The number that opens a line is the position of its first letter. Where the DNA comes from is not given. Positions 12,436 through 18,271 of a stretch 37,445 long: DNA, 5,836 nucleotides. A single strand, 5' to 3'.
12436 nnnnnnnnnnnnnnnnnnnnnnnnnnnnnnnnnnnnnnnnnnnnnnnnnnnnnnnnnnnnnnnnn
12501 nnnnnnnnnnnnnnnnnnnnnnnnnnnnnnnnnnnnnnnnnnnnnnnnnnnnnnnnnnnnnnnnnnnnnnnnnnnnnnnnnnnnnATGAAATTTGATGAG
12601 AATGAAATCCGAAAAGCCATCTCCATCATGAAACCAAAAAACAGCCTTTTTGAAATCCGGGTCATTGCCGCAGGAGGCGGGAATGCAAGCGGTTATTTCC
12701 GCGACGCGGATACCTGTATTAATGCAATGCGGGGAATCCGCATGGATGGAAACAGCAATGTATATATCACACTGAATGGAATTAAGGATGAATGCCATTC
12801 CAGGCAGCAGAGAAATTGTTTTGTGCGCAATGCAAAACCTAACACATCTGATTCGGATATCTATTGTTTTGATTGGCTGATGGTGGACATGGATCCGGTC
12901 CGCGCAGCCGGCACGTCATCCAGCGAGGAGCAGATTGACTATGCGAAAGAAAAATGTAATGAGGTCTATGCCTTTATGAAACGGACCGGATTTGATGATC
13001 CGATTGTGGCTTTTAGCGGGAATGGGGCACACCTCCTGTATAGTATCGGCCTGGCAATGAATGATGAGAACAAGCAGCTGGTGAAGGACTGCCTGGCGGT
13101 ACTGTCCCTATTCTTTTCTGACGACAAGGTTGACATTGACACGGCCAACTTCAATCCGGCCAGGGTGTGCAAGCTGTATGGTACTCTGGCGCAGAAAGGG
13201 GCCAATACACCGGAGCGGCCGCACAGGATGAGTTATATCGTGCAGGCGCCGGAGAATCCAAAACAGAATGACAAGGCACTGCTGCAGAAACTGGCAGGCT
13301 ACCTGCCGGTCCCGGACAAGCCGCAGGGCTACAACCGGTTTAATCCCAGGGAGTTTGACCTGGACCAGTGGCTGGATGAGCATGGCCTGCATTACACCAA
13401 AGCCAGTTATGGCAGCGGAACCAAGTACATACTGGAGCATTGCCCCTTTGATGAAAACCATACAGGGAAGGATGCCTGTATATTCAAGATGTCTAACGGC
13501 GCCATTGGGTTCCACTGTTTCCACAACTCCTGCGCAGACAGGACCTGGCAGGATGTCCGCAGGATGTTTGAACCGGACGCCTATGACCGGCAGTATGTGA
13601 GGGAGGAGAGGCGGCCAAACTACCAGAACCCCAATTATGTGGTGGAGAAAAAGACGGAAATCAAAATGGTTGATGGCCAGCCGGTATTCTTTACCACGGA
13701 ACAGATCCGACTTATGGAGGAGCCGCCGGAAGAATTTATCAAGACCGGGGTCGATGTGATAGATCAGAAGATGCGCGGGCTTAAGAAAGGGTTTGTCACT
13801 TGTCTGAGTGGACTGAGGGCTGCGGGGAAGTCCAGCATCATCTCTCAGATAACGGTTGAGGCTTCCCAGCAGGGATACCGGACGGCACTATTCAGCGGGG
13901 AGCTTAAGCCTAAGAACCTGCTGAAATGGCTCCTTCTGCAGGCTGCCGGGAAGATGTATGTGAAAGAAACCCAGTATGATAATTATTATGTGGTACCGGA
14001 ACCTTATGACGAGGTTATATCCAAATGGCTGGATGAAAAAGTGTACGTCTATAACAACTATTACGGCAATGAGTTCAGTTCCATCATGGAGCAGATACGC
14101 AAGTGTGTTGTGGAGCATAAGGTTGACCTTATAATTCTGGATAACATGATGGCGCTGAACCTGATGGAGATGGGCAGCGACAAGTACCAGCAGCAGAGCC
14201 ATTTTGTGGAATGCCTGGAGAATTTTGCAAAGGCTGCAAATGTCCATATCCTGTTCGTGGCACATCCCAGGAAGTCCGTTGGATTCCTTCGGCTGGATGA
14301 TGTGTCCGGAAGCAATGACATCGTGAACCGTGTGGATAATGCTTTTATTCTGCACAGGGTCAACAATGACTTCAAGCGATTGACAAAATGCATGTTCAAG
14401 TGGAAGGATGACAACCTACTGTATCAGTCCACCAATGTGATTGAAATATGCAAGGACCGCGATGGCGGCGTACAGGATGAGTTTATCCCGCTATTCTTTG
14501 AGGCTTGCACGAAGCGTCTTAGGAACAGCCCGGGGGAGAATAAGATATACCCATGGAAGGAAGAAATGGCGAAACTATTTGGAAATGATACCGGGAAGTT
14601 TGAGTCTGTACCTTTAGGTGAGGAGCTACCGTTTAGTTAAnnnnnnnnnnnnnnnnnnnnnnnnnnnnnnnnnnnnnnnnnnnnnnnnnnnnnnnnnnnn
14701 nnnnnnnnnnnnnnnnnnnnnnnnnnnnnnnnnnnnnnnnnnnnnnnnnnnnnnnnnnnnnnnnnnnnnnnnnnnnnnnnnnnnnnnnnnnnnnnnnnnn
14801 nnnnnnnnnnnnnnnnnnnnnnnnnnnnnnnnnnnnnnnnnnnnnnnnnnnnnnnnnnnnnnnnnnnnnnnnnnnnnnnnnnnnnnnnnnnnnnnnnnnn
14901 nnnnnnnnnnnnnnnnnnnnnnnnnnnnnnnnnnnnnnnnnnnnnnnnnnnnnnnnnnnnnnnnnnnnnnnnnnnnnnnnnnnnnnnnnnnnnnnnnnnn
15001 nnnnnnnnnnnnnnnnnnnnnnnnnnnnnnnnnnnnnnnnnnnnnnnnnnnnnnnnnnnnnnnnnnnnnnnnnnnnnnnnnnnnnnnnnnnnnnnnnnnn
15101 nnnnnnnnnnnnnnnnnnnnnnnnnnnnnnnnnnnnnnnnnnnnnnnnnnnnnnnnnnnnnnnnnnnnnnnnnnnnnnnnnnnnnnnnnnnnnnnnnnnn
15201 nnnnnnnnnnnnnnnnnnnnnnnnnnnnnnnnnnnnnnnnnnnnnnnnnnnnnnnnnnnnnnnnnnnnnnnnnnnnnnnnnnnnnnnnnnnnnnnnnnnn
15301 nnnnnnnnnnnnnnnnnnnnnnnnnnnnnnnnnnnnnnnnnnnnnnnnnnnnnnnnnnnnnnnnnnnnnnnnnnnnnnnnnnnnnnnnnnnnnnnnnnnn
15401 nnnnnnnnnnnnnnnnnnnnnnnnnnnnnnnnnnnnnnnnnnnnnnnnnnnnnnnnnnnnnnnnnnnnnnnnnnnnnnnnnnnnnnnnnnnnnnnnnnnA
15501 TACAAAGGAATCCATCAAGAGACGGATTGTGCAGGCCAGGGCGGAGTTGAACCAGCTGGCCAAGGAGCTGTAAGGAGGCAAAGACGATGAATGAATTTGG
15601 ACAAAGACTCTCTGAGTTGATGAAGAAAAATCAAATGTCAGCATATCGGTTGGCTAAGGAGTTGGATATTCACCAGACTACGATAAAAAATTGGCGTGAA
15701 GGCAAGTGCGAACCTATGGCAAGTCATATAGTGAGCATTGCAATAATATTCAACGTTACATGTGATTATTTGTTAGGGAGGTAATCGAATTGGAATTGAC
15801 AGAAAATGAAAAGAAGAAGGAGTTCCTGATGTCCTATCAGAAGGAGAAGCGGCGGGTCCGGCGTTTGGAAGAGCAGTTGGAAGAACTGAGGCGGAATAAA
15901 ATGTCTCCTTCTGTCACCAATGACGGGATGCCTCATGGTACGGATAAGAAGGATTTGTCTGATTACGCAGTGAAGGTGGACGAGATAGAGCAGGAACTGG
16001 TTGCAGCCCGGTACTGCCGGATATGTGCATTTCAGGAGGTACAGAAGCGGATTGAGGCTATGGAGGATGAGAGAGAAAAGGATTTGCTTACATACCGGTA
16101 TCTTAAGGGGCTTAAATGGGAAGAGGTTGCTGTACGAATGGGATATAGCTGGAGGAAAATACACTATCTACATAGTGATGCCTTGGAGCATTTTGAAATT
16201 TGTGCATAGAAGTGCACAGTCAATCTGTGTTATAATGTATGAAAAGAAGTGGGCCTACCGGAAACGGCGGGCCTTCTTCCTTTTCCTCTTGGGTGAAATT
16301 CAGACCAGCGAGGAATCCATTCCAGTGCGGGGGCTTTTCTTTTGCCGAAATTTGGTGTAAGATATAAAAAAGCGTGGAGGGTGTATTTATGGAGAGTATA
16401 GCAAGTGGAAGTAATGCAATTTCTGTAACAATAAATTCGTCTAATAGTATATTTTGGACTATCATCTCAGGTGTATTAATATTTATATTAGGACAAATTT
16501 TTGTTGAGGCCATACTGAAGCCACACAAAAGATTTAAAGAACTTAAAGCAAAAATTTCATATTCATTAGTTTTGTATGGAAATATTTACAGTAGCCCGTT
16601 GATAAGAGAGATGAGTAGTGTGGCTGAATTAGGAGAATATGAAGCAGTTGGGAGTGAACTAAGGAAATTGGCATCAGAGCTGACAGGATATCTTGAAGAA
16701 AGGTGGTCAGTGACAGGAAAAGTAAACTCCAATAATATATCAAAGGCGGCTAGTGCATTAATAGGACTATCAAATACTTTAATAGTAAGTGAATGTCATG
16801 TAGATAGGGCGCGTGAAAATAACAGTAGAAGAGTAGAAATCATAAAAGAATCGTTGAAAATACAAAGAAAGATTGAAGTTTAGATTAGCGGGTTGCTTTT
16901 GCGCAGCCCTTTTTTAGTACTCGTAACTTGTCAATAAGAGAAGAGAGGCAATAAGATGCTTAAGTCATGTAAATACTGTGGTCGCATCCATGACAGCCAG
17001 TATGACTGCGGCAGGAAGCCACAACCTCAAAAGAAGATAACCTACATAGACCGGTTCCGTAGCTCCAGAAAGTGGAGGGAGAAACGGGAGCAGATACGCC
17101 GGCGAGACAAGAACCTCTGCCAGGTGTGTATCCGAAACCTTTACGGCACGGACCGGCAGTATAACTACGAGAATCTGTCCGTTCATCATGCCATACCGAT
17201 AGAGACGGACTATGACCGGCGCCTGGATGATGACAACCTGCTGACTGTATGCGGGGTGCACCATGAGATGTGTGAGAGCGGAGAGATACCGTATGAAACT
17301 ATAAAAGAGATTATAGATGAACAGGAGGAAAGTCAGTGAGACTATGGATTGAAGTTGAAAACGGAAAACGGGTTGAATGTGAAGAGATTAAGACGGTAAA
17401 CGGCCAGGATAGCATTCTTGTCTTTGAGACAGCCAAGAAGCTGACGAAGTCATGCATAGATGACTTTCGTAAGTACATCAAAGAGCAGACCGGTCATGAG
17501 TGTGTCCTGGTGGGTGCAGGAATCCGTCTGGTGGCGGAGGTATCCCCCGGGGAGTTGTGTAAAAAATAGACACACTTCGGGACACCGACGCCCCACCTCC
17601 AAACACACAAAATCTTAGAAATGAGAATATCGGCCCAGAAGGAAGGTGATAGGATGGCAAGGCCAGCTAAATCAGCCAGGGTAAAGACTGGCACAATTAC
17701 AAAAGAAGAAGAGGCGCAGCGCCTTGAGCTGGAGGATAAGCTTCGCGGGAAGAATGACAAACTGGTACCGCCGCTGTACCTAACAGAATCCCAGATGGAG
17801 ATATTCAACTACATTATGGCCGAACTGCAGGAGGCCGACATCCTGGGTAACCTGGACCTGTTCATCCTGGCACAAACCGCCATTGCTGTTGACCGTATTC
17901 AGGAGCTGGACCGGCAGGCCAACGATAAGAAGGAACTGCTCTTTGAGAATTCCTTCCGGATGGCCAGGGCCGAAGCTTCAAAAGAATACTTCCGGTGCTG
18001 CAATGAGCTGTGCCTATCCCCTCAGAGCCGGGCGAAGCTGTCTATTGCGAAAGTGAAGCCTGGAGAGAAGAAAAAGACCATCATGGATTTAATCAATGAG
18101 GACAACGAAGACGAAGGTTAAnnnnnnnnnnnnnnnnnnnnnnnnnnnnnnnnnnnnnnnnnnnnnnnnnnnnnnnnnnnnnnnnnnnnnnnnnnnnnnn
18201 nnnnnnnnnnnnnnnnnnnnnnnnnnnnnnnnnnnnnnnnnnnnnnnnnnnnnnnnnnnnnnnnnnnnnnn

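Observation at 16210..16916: AT-rich single-gene moron with own promoter-like region and terminator between the late regulator and packaging genes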

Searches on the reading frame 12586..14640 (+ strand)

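Call 6: search_protein_families(library=pfam, proteins=[window:12586-14640:+], max_evalue=0.1)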
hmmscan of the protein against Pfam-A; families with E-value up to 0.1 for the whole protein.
window:12586-14640:+ (684 aa): 4 families
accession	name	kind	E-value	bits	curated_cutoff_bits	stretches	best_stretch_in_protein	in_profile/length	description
PF03796.21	DnaB_C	-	2.9e-12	47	27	1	385-642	2-250/255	DnaB-like helicase C terminal domain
PF13481.12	AAA_25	-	3.9e-09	36.8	27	1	399-564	29-193/195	AAA domain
PF14516.12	AAA_35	-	0.062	12.5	27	0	399-445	28-74/331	AAA-like domain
PF01583.26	APS_kinase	-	0.091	13.2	21.1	0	401-448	1-48/152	Adenylylsulphate kinase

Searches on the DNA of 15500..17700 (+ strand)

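Call 20: search_dna_similar(query=window:15500-17700:+, collection=phages, mode=near)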
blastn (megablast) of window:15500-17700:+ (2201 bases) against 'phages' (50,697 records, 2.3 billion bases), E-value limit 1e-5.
No match.

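Call 48: search_dna_similar(query=L013:4140-4607:+, collection=ecoli_genomes, mode=near, max_rows=8)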
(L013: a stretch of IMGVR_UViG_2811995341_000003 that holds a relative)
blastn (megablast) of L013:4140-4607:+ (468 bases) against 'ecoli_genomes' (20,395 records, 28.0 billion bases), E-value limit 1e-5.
No match.

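Call 97: search_rna_families(source=window, start=15700, end=17400, threshold=evalue, max_evalue=1)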
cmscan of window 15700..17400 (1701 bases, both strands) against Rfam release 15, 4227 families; matches with E-value up to 1: 0.
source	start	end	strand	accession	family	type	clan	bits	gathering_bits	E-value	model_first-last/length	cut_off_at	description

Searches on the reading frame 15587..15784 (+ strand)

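Call 6: search_protein_families(library=pfam, proteins=[window:15587-15784:+], max_evalue=0.1)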
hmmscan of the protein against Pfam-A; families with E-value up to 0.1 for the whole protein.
window:15587-15784:+ (65 aa): 11 families
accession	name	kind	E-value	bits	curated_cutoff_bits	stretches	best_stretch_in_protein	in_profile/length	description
PF13443.12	HTH_26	-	4.3e-08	33.7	22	1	7-58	1-53/63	Cro/C1-type HTH DNA-binding domain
PF01381.28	HTH_3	-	4.1e-07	30.4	23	1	9-62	2-55/55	Helix-turn-helix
PF12844.13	HTH_19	-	3.4e-06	27.3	30.2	1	5-63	1-59/64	Helix-turn-helix domain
PF15943.11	YdaS_toxin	-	0.00037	20.7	30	1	19-62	11-56/65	Bacterial toxin YdaS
PF08279.18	HTH_11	-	0.0046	17.3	25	1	10-35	8-34/55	HTH domain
PF13384.12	HTH_23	-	0.025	14.8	24.6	1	14-38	15-39/50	Homeodomain-like domain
PF07022.19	Phage_CI_repr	-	0.029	15.2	22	1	8-63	3-58/65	Bacteriophage CI repressor helix-turn-helix domain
PF13560.12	HTH_31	-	0.042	14.6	27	1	3-43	1-42/64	Helix-turn-helix domain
PF13936.12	HTH_38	-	0.061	13.5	27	1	10-34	14-38/44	Helix-turn-helix domain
PF20993.2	CENPH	-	0.062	13.9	27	1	5-42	83-120/175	CENPH protein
PF01527.26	HTH_Tnp_1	-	0.084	13.5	24.1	1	13-38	20-45/75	Transposase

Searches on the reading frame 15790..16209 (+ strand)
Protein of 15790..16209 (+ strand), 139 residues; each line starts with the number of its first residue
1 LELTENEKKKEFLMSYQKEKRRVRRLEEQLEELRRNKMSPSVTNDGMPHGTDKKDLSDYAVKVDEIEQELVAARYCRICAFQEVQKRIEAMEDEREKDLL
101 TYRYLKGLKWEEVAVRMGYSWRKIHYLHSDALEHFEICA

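Call 6: search_protein_families(library=pfam, proteins=[window:15790-16209:+], max_evalue=0.1)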
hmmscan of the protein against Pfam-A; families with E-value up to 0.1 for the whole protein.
window:15790-16209:+ (139 aa): 7 families
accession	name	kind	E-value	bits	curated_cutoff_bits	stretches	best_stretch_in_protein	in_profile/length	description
PF04545.22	Sigma70_r4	-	1.7e-05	24.7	24.1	1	93-133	6-46/50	Sigma-70, region 4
PF08281.18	Sigma70_r4_2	-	0.00095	19.2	25.7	1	94-133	13-52/54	Sigma-70, region 4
PF07638.17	Sigma70_ECF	-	0.0017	18.7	21.1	1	64-124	109-168/185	ECF sigma factor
PF00531.28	Death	-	0.0037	17.8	22.6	0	107-131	15-39/86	Death domain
PF16326.10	ABC_tran_CTD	-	0.034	14.8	32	0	62-100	23-62/69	ABC transporter C-terminal domain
PF02616.19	SMC_ScpA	-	0.034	14.6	24.6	1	5-92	70-149/232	Segregation and condensation protein ScpA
PF12486.13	VasL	-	0.077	13.4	27.3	0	4-39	49-84/147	Type VI secretion system, EvfB, or VasL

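Call 8: search_protein_families(library=phrogs, proteins=[window:15790-16209:+], max_evalue=1)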
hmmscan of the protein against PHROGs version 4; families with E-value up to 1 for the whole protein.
window:15790-16209:+ (139 aa): 11 families
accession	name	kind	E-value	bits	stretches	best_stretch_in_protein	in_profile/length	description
phrog_36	-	transcription regulation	5e-21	76.3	1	2-138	49-186/220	transcriptional regulator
phrog_248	-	transcription regulation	4e-10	41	1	10-135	26-133/161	transcriptional activator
phrog_12747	-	unknown function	0.021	15.4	1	77-128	88-138/211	-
phrog_1740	-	transcription regulation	0.03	13.8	1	81-120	159-197/567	RNA polymerase sigma factor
phrog_11138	-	unknown function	0.047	15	1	17-125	38-125/142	-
phrog_21810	-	unknown function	0.16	13.1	1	7-112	19-90/125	-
phrog_24312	-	unknown function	0.2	11.6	1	25-96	296-369/496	-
phrog_15609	-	unknown function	0.22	11.9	1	6-98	158-226/316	-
phrog_15267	-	DNA, RNA and nucleotide metabolism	0.25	12.4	1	14-36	1-23/66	DNA helicase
phrog_3550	-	unknown function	0.33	12.3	0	81-97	4-20/79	-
phrog_20949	-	unknown function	0.57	11.5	1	94-135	14-56/77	-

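Call 43: find_related_loci(query=window:15790-16209:+, collection=viral_contigs, flank=4000)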
Query window:15790-16209:+ (139 aa) in viral_contigs; peptide patterns used: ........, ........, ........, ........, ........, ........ (x = any residue, [..] = any of these).
44 stretches matched a pattern; 33 encode a relative of the query (tblastn E <= 1e-3); 32 distinct loci.
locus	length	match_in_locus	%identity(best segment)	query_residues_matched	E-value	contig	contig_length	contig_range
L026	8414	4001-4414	96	2-139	3e-86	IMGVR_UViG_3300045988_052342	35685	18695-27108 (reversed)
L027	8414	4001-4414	96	2-139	3e-86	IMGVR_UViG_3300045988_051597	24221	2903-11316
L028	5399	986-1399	96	2-139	3e-86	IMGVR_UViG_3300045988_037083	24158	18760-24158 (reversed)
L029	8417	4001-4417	87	1-139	2e-83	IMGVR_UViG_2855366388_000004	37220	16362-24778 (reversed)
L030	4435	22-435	88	1-138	3e-81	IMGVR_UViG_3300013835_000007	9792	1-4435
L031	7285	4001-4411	85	1-137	9e-78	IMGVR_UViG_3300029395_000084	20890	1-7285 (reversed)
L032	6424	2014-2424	85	1-137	9e-78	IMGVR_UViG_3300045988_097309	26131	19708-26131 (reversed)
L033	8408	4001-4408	85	3-138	2e-77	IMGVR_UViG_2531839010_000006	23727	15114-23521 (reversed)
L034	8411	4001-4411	84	1-137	2e-76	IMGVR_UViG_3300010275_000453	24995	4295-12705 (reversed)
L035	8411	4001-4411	84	1-137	1e-76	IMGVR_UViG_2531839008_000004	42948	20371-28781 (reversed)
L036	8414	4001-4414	83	1-138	2e-76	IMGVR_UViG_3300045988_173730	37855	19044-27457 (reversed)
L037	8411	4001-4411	84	1-137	1e-76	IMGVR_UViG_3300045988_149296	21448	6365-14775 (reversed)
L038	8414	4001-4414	83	1-138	2e-76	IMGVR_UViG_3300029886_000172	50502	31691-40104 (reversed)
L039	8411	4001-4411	83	1-137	4e-76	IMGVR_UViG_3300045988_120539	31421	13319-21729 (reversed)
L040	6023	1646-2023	82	12-137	7e-69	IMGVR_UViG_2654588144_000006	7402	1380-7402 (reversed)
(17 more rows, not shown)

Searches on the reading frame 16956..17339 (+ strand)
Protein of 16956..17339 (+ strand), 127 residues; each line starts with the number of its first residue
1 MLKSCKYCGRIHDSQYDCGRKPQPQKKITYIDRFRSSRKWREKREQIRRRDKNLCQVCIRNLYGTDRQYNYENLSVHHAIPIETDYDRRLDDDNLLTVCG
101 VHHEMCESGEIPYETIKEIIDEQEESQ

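Call 6: search_protein_families(library=pfam, proteins=[window:16956-17339:+], max_evalue=0.1)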
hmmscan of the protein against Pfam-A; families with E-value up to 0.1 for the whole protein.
window:16956-17339:+ (127 aa): 1 family
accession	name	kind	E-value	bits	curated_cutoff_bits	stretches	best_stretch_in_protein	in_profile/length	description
PF01844.29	HNH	-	0.0034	17.9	21.4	1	55-100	1-38/47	HNH endonuclease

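Call 8: search_protein_families(library=phrogs, proteins=[window:16956-17339:+], max_evalue=1)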
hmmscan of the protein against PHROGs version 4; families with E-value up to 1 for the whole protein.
window:16956-17339:+ (127 aa): 19 families
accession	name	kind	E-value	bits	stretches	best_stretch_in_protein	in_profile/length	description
phrog_144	-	DNA, RNA and nucleotide metabolism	3.1e-19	70.3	1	1-116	21-142/175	HNH endonuclease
phrog_119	-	DNA, RNA and nucleotide metabolism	5.3e-13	49.6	1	31-109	182-257/443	HNH endonuclease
phrog_4581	-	head and packaging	1.8e-12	48.3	1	13-105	30-107/395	terminase small subunit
phrog_589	-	DNA, RNA and nucleotide metabolism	7.6e-12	46.3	1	29-104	68-136/179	HNH endonuclease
phrog_8446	-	DNA, RNA and nucleotide metabolism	4.4e-11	43.8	1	36-110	124-199/211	HNH endonuclease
phrog_5956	-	DNA, RNA and nucleotide metabolism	1.7e-10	41.7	1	15-119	24-120/138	HNH endonuclease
phrog_8048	-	DNA, RNA and nucleotide metabolism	4.1e-06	27.2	1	35-108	159-227/273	HNH endonuclease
phrog_740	-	DNA, RNA and nucleotide metabolism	8.5e-06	26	1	34-108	20-86/332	HNH endonuclease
phrog_333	-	DNA, RNA and nucleotide metabolism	2.1e-05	25.7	1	33-104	14-76/138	HNH endonuclease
phrog_25061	-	DNA, RNA and nucleotide metabolism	5.6e-05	24.7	1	31-106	118-185/219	HNH endonuclease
phrog_1271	-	DNA, RNA and nucleotide metabolism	6.2e-05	23.5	1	3-110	213-319/361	HNH endonuclease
phrog_4321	-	DNA, RNA and nucleotide metabolism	0.0015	19.3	1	32-105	40-111/135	HNH endonuclease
phrog_24030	-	DNA, RNA and nucleotide metabolism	0.0034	17.7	1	43-121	9-77/342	RNA ligase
phrog_2323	-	DNA, RNA and nucleotide metabolism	0.015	16.2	1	33-104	17-81/113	HNH endonuclease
phrog_338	-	DNA, RNA and nucleotide metabolism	0.042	14.2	1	33-99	187-252/340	HNH endonuclease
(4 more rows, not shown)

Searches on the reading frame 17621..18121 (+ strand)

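Call 6: search_protein_families(library=pfam, proteins=[window:17621-18121:+], max_evalue=0.1)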
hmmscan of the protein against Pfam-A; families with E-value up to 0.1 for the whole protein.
window:17621-18121:+ (166 aa): 1 family
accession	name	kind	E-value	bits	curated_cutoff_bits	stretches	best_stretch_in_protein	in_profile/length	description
PF05119.17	Terminase_4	-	1.1e-08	35.7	24.7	1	60-144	3-95/98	Phage terminase, small subunit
